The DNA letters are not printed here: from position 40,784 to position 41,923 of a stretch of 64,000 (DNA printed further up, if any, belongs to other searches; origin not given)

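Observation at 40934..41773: rpoA encodes only the alpha N-terminal domain and no alpha-CTD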

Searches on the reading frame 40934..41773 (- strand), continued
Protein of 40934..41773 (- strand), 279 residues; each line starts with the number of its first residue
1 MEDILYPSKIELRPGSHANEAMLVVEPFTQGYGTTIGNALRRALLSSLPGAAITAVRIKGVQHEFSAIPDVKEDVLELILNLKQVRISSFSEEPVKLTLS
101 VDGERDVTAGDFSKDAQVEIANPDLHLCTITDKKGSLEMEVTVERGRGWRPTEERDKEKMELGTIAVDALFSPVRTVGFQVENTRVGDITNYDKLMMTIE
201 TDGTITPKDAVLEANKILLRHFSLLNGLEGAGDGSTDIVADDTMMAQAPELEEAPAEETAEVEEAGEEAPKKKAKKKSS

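Call 19: find_related_loci(query=A1, collection=genome_contigs, flank=3000)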
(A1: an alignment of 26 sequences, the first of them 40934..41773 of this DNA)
Query A1 (279 aa) in genome_contigs; peptide patterns used: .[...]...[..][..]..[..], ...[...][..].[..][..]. (x = any residue, [..] = any of these).
600 stretches matched a pattern (row limit reached: there are more); 595 encode a relative of the query (tblastn E <= 1e-3); the best 80 are kept; 80 distinct loci.
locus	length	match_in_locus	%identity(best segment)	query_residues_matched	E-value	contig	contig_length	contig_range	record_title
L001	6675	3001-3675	66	1-225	4e-98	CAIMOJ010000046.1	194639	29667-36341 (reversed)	Candidatus Uhrbacteria bacterium isolate LJ_bin-4636 genome assembly, contig: bin-4636:46/76, whole genome shotgun seque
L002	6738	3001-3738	63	1-242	7e-97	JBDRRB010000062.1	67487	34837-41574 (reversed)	MAG: bacterium isolate MEGAHIT-group-2.75 k141_1004943, whole genome shotgun sequence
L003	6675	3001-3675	64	1-225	4e-96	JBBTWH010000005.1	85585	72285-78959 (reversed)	MAG: Patescibacteria group bacterium isolate H41-bin254_1 H41_bin254_1_000000000005, whole genome shotgun sequence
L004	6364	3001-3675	63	1-225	3e-94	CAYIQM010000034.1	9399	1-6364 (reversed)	MAG TPA_asm: uncultured Gammaproteobacteria bacterium isolate ERP119705_co25_673 genome assembly, contig: NODE_6943_leng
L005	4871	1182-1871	64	1-231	2e-94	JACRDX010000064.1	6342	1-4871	MAG: Candidatus Falkowbacteria bacterium isolate NC_groundwater_1684_Pr3_B-0.1um_41_9 SR-2_scaffold_141_3502596, whole g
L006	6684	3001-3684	63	1-228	8e-94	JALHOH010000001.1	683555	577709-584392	MAG: Patescibacteria group bacterium isolate bin.120 c_000000000028, whole genome shotgun sequence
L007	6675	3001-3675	64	1-225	3e-93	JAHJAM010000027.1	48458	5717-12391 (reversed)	MAG: Patescibacteria group bacterium isolate Modern_marine.mb.212 Modern_marine.mb.212_k141_2320739, whole genome shotgu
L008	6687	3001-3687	62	1-229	8e-93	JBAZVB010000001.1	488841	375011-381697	MAG: Patescibacteria group bacterium isolate SO_2017_GW1_242 NODE_120_length_488841_cov_3.348392_OW334_2017, whole genom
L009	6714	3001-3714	62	1-239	4e-92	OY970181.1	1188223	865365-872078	MAG: uncultured bacterium isolate MFD00905.bin.1.35 genome assembly, chromosome: 1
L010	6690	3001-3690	58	1-232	5e-92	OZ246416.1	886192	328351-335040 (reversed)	MAG: uncultured Gammaproteobacteria bacterium isolate binchicken_co266_193 genome assembly, chromosome: 1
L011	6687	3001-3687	62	1-229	6e-92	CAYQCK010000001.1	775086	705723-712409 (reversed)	MAG TPA_asm: uncultured Gammaproteobacteria bacterium isolate binchicken_co20_219 genome assembly, contig: NODE_3_length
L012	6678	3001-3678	62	1-225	4e-89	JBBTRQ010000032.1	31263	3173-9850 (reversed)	MAG: Patescibacteria group bacterium isolate H52-bin078_1 H52_bin078_1_000000000032, whole genome shotgun sequence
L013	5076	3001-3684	63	1-228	7e-88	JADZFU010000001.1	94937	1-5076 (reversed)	MAG: Candidatus Uhrbacteria bacterium isolate SJ877 c_000000040755, whole genome shotgun sequence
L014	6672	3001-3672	59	1-225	1e-86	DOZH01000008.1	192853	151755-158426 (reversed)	MAG TPA_asm: Candidatus Uhrbacteria bacterium isolate UBA11707 contig_3356, whole genome shotgun sequence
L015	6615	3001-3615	60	21-225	3e-86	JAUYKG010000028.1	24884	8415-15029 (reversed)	MAG: Candidatus Veblenbacteria bacterium isolate C24_metabat.bin.183 C24_k141_1058672, whole genome shotgun sequence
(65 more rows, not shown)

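Call 24: list_cluster_members(proteins=[P0001, P0009, P0043])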
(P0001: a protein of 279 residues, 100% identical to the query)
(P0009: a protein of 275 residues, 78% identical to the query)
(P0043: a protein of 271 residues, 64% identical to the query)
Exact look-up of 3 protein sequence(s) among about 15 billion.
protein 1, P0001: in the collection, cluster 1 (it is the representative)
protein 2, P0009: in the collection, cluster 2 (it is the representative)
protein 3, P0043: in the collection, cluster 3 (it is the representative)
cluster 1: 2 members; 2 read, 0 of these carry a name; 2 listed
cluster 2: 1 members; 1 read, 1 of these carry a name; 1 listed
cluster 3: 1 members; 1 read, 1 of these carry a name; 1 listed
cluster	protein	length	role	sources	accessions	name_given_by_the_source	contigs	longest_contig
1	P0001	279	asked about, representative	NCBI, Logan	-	-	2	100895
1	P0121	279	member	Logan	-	-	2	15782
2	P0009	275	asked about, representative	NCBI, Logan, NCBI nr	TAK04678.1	DNA-directed RNA polymerase subunit alpha [Patescibacteria group bacterium] | MAG: DNA-directed RNA polymerase subunit alpha [Patescibacteria group bacterium]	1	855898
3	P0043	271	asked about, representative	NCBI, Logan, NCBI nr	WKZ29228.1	MAG: DNA-directed RNA polymerase subunit alpha [Patescibacteria group bacterium]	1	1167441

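Call 26: search_protein_families(library=pfam, proteins=[P0080, P0089, P0092, P0100, P0020, P0043], max_evalue=10)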
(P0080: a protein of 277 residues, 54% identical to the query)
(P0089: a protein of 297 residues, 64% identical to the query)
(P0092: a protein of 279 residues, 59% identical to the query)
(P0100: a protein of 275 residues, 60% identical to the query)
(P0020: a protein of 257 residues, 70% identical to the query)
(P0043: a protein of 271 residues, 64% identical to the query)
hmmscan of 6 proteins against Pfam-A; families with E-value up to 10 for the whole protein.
P0080 (277 aa): 5 families
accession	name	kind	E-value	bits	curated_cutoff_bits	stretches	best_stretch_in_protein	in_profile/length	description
PF01000.31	RNA_pol_A_bac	-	2.8e-34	118.3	33.9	1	56-171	1-118/119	RNA polymerase Rpb3/RpoA insert domain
PF01193.29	RNA_pol_L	-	2.9e-24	85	24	1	27-222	2-74/74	RNA polymerase Rpb3/Rpb11 dimerisation domain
PF13656.11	RNA_pol_L_2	-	7.5e-05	22.8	27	2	193-226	40-73/75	RNA polymerase Rpb3/Rpb11 dimerisation domain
PF24837.1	AMIN-like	-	0.074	13.6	27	1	181-206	3-28/129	AMIN-like domain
PF02178.24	AT_hook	-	1.5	9.4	17.4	1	267-277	1-11/13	AT hook motif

P0089 (297 aa): 5 families
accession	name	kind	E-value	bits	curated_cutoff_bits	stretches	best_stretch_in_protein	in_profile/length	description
PF01000.31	RNA_pol_A_bac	-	1.4e-30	106.4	33.9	1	56-172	1-119/119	RNA polymerase Rpb3/RpoA insert domain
PF01193.29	RNA_pol_L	-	2.3e-24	85.3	24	1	26-220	1-72/74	RNA polymerase Rpb3/Rpb11 dimerisation domain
PF13656.11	RNA_pol_L_2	-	0.0071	16.5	27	1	193-223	40-70/75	RNA polymerase Rpb3/Rpb11 dimerisation domain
PF24837.1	AMIN-like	-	0.073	13.6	27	1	181-205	3-27/129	AMIN-like domain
PF02178.24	AT_hook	-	4.6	7.9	17.4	1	283-293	1-11/13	AT hook motif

P0092 (279 aa): 6 families
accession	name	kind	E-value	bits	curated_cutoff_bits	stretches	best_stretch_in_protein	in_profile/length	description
PF01000.31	RNA_pol_A_bac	-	9.3e-34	116.6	33.9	1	56-172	1-119/119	RNA polymerase Rpb3/RpoA insert domain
PF01193.29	RNA_pol_L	-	2.2e-23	82.2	24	1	27-222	2-74/74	RNA polymerase Rpb3/Rpb11 dimerisation domain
PF13656.11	RNA_pol_L_2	-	1.3e-05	25.3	27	2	193-226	40-73/75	RNA polymerase Rpb3/Rpb11 dimerisation domain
PF24837.1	AMIN-like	-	0.019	15.5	27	1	181-205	3-27/129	AMIN-like domain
PF07833.16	Cu_amine_oxidN1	-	0.024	15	24.2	1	100-153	34-87/108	Copper amine oxidase N-terminal domain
PF02178.24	AT_hook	-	0.4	11.2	17.4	1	268-278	1-11/13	AT hook motif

P0100 (275 aa): 7 families
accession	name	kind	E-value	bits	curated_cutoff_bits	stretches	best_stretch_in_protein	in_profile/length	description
PF01000.31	RNA_pol_A_bac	-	1.5e-34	119.2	33.9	1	56-172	1-119/119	RNA polymerase Rpb3/RpoA insert domain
PF01193.29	RNA_pol_L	-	1e-23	83.3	24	1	27-222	2-74/74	RNA polymerase Rpb3/Rpb11 dimerisation domain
PF13656.11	RNA_pol_L_2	-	3e-05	24.1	27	1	193-226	40-73/75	RNA polymerase Rpb3/Rpb11 dimerisation domain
PF24837.1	AMIN-like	-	0.12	12.9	27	1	181-205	3-27/129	AMIN-like domain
PF25518.1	NRG2_N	-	0.16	12.6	27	1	90-123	20-55/90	NRG2 N-terminal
PF03241.18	HpaB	-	0.17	11.4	25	1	44-91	25-68/202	4-hydroxyphenylacetate 3-hydroxylase C terminal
PF02178.24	AT_hook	-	0.42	11.1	17.4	1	264-274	1-11/13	AT hook motif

P0020 (257 aa): 3 families
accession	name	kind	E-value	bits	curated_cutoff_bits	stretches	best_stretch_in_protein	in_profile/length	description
PF01000.31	RNA_pol_A_bac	-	9.2e-34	116.6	33.9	1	56-172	1-119/119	RNA polymerase Rpb3/RpoA insert domain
PF01193.29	RNA_pol_L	-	3.1e-22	78.5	24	1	26-222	1-74/74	RNA polymerase Rpb3/Rpb11 dimerisation domain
PF13656.11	RNA_pol_L_2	-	0.027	14.6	27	1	193-223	40-70/75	RNA polymerase Rpb3/Rpb11 dimerisation domain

P0043 (271 aa): 5 families
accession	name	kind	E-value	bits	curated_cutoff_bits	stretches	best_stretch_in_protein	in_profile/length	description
PF01000.31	RNA_pol_A_bac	-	1.9e-33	115.6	33.9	1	56-172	1-119/119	RNA polymerase Rpb3/RpoA insert domain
PF01193.29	RNA_pol_L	-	1.3e-23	82.9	24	1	26-222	1-74/74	RNA polymerase Rpb3/Rpb11 dimerisation domain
PF13656.11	RNA_pol_L_2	-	0.00098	19.2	27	2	29-46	6-23/75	RNA polymerase Rpb3/Rpb11 dimerisation domain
PF17991.7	Thioredoxin_10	-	0.0057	17.6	27.1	1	73-145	58-131/142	Thioredoxin like C-terminal domain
PF24837.1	AMIN-like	-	0.013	16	27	1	181-205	3-27/129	AMIN-like domain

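Call 29: search_protein_representatives(protein=window:40934-41773:-)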
Query: 279 residues. Proteins with E-value up to 0.001 (for the whole library): 9448; up to 1e-10: 5949; up to 1e-30: 1306. The best 150 are listed.
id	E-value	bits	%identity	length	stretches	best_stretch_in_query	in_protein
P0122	2.0e-100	352.1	42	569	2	21-265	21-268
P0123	3.6e-89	315.2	61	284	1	1-278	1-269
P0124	3.7e-81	289.0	54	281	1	1-277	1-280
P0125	5.2e-80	285.2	53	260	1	1-246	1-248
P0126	3.1e-79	282.7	42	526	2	18-229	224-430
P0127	2.0e-72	260.4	49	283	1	1-273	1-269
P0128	2.2e-71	256.9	49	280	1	13-275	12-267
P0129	3.5e-71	256.3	48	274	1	4-275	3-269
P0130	2.6e-70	253.4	49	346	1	2-271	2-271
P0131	3.3e-69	249.8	52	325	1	3-230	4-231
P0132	1.3e-68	247.9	48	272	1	6-276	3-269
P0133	1.3e-67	244.6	39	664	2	22-214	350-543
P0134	1.5e-67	244.3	47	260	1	3-255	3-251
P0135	1.8e-67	244.1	50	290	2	22-153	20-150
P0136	1.7e-66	240.9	52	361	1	2-227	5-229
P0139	8.0e-66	238.7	50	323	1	17-228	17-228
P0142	1.5e-64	234.5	48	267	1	19-273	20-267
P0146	2.4e-63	230.6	48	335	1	5-260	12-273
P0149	3.1e-62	226.9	45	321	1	18-264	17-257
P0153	6.8e-62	225.8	49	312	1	18-232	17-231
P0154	9.9e-62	225.3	52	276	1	19-241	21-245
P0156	2.9e-61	223.8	47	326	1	7-257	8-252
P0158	2.1e-60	221.0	47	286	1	19-275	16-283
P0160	2.5e-60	220.7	46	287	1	13-269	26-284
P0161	5.8e-60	219.5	50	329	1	16-227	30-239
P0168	3.0e-59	217.2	50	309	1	17-225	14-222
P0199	5.0e-56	206.6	47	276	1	17-228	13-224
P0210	1.7e-55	204.9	50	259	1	20-225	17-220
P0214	2.8e-55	204.2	47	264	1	18-231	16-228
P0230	1.6e-54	201.7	49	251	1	22-224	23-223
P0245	5.4e-54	199.9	45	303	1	2-268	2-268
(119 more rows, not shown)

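Call 30: predict_structure(alignment_id=A1)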
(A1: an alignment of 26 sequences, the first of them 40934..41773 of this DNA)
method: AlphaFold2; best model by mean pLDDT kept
length: 279 residues; sequences in the alignment: 26
mean_pLDDT: 80.7   pTM: 0.68
mean pLDDT of the five models: 80.7, 76.7, 76.1, 72.9, 72.3
residues with pLDDT >= 90: 169; 70-90: 50; 50-70: 12; < 50: 48
segments of 3 or more residues with pLDDT < 50: 232-279
pLDDT, mean of each block of 10 residues (from residue 1): 79 93 94 94 92 93 88 94 93 93 96 93 95 94 91 69 85 93 90 95 94 93 80 42 34 29 32 36
secondary structure, 60 per line:
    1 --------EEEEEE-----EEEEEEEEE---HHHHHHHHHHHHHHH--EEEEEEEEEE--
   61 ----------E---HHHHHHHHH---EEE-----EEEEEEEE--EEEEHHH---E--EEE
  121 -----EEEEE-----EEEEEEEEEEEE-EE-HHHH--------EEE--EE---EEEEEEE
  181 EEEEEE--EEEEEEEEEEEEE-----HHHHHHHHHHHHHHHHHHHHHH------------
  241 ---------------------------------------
elements in order: E9-14 E20-28 H32-46 E49-58 H75-83 E87-89 E95-102 E105-108 E118-120 E126-130 E136-147 H152-155 E164-166 E174-186 E189-201 H207-228

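Call 32: list_cluster_members(proteins=[P0130, P0131, P0136, P0139, P0146, P0149, P0153, P0156, P0161, P0168])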
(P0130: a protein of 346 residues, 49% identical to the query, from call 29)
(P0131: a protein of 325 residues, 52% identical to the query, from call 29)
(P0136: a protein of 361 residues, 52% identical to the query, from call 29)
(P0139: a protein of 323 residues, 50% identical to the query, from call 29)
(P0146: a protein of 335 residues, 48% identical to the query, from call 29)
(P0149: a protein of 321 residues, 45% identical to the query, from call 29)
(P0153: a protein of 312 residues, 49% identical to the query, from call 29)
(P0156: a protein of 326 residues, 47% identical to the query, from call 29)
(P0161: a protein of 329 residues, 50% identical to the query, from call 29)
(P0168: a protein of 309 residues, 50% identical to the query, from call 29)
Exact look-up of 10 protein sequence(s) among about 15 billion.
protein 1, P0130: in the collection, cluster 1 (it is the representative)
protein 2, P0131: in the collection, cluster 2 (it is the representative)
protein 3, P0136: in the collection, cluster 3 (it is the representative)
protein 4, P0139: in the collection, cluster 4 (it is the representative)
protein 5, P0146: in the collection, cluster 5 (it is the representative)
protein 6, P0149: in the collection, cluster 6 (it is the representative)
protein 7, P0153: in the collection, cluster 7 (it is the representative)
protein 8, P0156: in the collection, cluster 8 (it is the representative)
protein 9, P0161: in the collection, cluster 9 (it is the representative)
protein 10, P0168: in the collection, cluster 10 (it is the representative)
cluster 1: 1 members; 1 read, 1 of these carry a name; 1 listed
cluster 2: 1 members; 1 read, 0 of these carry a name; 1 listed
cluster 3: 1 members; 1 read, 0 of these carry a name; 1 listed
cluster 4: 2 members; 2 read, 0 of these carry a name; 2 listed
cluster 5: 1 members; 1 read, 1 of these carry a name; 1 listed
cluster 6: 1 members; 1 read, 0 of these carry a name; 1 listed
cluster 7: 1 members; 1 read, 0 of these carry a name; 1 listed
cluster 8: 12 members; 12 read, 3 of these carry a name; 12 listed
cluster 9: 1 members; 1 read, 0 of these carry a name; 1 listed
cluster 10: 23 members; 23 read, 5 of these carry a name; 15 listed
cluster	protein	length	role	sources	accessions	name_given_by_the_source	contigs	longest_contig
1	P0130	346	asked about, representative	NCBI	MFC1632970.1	DNA-directed RNA polymerase subunit alpha [Patescibacteria group bacterium]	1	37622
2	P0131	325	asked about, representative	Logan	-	-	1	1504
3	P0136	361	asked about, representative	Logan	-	-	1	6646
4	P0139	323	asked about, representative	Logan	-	-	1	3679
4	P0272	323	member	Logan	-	-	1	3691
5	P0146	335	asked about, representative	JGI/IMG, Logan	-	DNA-directed RNA polymerase subunit alpha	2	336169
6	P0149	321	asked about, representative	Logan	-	-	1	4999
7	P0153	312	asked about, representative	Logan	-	-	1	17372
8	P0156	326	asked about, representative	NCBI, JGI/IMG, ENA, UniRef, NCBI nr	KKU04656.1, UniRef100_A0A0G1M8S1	MAG: DNA-directed RNA polymerase subunit alpha [Candidatus Giovannonibacteria bacterium ... | DNA-directed RNA polymerase subunit alpha n=1 Tax=Candidatus Giovannonibacteria bacterium ...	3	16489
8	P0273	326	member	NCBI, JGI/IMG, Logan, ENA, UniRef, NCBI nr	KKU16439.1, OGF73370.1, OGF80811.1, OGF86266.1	MAG: DNA-directed RNA polymerase subunit alpha [Candidatus Giovannonibacteria bacterium ... | DNA-directed RNA polymerase subunit alpha n=5 Tax=Candidatus Giovannoniibacteriota ...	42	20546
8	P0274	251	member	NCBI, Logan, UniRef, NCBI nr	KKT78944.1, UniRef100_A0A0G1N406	MAG: DNA-directed RNA polymerase subunit alpha [Candidatus Giovannonibacteria bacterium ... | DNA-directed RNA polymerase subunit alpha n=1 Tax=Candidatus Giovannonibacteria bacterium ...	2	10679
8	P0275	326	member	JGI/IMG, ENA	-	-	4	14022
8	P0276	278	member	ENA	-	-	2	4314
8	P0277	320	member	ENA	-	-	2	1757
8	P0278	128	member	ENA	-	-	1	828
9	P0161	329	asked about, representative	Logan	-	-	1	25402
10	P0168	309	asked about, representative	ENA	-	-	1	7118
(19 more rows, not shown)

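Call 47: find_encoding_contigs(protein=P0001, flank=10000, max_places=4)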
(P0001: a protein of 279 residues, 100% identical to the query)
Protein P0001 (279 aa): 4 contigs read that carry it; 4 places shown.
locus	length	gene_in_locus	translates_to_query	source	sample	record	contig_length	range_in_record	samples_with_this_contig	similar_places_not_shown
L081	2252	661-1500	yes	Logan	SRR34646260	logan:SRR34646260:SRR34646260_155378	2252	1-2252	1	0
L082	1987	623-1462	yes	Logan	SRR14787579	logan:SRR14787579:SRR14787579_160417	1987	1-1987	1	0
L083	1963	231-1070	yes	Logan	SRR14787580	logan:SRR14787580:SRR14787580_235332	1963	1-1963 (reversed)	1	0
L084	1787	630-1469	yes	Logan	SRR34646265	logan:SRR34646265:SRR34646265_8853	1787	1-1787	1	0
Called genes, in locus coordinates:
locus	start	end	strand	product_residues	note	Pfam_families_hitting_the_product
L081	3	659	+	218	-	?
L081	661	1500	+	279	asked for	PF01193:RNA_pol_L, PF01000:RNA_pol_A_bac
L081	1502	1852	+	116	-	PF01196:Ribosomal_L17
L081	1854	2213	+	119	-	PF00572:Ribosomal_L13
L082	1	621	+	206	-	?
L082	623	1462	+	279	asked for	PF01193:RNA_pol_L, PF01000:RNA_pol_A_bac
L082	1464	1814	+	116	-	PF01196:Ribosomal_L17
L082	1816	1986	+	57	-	?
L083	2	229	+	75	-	?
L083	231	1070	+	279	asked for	PF01193:RNA_pol_L, PF01000:RNA_pol_A_bac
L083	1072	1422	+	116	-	PF01196:Ribosomal_L17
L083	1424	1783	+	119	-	PF00572:Ribosomal_L13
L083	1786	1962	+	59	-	?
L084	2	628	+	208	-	?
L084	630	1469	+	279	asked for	PF01193:RNA_pol_L, PF01000:RNA_pol_A_bac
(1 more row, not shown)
